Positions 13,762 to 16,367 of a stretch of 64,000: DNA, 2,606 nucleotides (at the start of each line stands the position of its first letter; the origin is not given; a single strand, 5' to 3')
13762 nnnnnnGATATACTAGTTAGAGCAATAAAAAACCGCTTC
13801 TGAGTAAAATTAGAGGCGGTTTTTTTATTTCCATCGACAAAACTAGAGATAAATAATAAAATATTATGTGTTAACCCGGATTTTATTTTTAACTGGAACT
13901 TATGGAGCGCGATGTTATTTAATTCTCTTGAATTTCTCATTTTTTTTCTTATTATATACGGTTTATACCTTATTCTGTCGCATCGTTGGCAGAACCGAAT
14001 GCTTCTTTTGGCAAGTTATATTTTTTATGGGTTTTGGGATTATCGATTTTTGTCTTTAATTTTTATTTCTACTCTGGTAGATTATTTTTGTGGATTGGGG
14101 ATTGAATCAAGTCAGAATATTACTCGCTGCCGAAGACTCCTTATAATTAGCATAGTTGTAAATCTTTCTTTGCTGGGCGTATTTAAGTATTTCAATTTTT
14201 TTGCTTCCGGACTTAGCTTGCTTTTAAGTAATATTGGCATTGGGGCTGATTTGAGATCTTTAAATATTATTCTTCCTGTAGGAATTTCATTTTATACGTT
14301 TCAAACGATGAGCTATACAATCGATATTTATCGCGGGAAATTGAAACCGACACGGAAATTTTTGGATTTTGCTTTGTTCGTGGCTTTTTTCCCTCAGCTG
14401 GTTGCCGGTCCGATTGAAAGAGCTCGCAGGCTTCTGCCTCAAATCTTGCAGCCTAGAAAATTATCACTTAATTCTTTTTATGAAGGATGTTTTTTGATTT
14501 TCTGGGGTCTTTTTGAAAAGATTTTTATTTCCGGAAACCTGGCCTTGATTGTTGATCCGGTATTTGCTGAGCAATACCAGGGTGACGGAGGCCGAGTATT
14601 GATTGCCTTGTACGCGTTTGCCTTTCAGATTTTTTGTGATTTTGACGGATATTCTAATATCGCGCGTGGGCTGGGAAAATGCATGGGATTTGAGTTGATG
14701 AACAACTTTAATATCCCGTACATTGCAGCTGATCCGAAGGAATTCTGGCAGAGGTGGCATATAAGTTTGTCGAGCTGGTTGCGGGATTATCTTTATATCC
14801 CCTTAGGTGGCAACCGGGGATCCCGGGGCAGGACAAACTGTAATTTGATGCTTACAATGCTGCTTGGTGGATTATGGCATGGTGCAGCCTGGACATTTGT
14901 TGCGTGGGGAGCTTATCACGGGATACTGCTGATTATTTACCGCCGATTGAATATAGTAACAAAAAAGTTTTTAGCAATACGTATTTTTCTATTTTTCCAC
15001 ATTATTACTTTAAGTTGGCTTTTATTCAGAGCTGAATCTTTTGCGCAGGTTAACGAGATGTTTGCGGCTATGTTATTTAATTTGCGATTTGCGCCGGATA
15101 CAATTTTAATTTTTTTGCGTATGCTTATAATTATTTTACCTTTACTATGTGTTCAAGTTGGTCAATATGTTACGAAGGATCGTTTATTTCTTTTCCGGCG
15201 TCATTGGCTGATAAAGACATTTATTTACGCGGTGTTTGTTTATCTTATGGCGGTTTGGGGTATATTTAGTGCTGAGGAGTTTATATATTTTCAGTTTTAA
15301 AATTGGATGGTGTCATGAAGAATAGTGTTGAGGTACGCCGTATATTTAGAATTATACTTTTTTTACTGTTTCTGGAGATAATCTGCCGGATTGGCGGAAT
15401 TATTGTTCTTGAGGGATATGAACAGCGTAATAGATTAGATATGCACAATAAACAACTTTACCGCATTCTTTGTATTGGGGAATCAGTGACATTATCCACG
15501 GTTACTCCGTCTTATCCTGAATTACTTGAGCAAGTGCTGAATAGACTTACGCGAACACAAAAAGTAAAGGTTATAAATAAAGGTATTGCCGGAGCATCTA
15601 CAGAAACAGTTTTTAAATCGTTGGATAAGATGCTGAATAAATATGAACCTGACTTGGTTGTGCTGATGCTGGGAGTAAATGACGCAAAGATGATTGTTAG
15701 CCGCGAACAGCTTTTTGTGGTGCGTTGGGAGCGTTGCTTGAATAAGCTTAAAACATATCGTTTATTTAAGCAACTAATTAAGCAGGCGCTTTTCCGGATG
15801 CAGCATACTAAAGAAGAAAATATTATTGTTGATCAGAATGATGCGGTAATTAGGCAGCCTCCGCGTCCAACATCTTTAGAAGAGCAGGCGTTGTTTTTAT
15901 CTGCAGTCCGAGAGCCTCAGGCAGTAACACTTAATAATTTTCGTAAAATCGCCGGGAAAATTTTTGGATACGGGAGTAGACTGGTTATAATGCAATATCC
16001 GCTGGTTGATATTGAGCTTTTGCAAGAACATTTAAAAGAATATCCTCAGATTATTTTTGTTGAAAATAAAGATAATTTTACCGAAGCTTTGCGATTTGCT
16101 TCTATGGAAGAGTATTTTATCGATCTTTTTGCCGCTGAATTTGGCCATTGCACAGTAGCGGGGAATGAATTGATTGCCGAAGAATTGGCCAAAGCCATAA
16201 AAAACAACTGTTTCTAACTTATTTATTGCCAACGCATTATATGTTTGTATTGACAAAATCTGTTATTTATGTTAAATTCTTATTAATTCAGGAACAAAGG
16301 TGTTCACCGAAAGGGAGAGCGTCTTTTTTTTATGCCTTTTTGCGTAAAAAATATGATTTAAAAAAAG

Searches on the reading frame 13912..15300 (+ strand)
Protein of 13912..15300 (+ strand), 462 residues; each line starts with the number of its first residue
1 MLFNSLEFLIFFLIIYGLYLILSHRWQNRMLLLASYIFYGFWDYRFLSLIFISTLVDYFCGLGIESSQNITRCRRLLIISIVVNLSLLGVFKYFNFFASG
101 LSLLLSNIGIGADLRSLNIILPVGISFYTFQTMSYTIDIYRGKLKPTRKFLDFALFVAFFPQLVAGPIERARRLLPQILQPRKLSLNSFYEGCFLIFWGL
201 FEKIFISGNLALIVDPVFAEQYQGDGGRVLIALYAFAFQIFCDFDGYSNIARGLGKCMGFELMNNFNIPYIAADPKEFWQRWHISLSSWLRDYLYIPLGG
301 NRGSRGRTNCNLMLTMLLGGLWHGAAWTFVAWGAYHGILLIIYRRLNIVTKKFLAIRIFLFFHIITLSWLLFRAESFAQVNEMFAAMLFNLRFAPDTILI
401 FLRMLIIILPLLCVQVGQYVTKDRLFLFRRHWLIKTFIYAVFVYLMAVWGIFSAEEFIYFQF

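Call 58: search_protein_families(library=pfam, proteins=[window:13912-15300:+], max_evalue=0.000001)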
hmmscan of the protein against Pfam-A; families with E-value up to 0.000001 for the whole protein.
window:13912-15300:+ (462 aa): 1 family
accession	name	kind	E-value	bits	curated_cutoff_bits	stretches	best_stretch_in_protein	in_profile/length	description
PF03062.24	MBOAT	-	8e-21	75.1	27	1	149-341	80-292/337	MBOAT, membrane-bound O-acyltransferase family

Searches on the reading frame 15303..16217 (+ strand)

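Call 58: search_protein_families(library=pfam, proteins=[window:15303-16217:+], max_evalue=0.000001)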
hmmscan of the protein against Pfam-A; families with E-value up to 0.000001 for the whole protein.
window:15303-16217:+ (304 aa): 3 families
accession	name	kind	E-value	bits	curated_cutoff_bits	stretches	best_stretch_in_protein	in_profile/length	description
PF13472.12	Lipase_GDSL_2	-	3e-09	38.1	32.9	1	57-155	1-106/178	GDSL-like Lipase/Acylhydrolase family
PF25182.1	NonGDSL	-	2.3e-07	30.8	80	1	49-130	24-109/220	Non-GDSL lipase-like family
PF00657.28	Lipase_GDSL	-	2.9e-07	31.3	23.6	1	70-295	21-208/208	GDSL-like Lipase/Acylhydrolase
